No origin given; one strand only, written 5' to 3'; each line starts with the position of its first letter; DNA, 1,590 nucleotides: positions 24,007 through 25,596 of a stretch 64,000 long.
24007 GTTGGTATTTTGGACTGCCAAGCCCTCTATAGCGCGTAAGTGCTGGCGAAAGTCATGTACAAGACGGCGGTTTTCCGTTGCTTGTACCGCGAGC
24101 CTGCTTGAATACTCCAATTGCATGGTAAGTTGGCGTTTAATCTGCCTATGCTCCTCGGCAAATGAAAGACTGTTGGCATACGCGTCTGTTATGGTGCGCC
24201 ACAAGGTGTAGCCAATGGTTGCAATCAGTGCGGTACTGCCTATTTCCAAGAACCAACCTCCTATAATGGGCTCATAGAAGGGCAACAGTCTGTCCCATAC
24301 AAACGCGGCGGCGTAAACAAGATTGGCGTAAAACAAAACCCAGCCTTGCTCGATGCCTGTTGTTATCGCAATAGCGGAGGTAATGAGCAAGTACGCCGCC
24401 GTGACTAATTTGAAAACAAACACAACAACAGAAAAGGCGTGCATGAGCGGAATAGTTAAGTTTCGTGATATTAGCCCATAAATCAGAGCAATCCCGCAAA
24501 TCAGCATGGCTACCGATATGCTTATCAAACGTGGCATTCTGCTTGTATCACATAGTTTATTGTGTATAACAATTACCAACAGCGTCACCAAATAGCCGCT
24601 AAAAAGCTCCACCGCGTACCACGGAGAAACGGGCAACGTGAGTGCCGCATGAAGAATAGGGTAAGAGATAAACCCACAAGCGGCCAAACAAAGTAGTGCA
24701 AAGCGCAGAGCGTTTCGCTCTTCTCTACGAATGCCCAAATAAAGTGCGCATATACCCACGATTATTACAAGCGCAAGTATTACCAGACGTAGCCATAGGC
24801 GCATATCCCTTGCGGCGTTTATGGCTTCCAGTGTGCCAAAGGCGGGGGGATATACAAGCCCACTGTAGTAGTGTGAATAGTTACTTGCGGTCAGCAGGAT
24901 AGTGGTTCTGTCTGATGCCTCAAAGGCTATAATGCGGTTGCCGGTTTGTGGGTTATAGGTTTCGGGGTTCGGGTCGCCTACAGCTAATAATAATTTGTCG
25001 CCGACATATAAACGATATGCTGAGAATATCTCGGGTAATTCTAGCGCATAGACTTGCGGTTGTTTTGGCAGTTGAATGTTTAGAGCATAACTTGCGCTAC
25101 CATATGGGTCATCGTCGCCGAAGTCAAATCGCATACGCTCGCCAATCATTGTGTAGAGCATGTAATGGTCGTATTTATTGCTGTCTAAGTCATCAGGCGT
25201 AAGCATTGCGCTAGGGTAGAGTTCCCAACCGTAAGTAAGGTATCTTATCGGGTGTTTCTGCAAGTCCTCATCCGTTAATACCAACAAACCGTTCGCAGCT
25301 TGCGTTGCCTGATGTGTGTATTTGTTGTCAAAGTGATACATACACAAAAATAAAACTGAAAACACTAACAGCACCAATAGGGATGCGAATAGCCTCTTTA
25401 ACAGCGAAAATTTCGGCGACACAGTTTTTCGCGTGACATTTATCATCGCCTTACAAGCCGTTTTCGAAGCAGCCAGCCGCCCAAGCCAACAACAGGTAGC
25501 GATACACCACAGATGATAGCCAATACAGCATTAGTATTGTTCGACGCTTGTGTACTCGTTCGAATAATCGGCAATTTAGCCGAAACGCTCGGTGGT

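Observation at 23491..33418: Three-component signalling operon (LytTR regulator, anchored surface protein, 7TM-DISM/GHKL kinase) facing a giant adhesin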

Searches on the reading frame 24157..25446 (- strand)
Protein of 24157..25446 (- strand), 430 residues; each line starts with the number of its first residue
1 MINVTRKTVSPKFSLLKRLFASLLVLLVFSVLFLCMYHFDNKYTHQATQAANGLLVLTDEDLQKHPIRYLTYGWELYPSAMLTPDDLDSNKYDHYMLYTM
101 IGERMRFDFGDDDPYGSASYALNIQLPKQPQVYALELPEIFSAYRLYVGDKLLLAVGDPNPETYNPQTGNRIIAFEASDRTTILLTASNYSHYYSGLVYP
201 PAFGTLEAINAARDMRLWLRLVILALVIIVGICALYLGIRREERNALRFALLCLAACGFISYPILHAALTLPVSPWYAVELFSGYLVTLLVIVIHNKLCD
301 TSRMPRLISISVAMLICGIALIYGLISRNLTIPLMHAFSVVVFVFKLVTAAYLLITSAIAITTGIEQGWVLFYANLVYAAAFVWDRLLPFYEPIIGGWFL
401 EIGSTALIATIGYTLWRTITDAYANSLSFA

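Call 57: search_protein_families(library=pfam, max_evalue=10, proteins=[window:24157-25446:-])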
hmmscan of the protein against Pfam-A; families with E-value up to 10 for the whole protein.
seq(430 aa): 1 family
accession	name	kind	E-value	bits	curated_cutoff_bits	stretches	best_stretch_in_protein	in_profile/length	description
PF14007.11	YtpI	-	0.16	12.8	29.4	1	207-242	45-80/87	YtpI-like protein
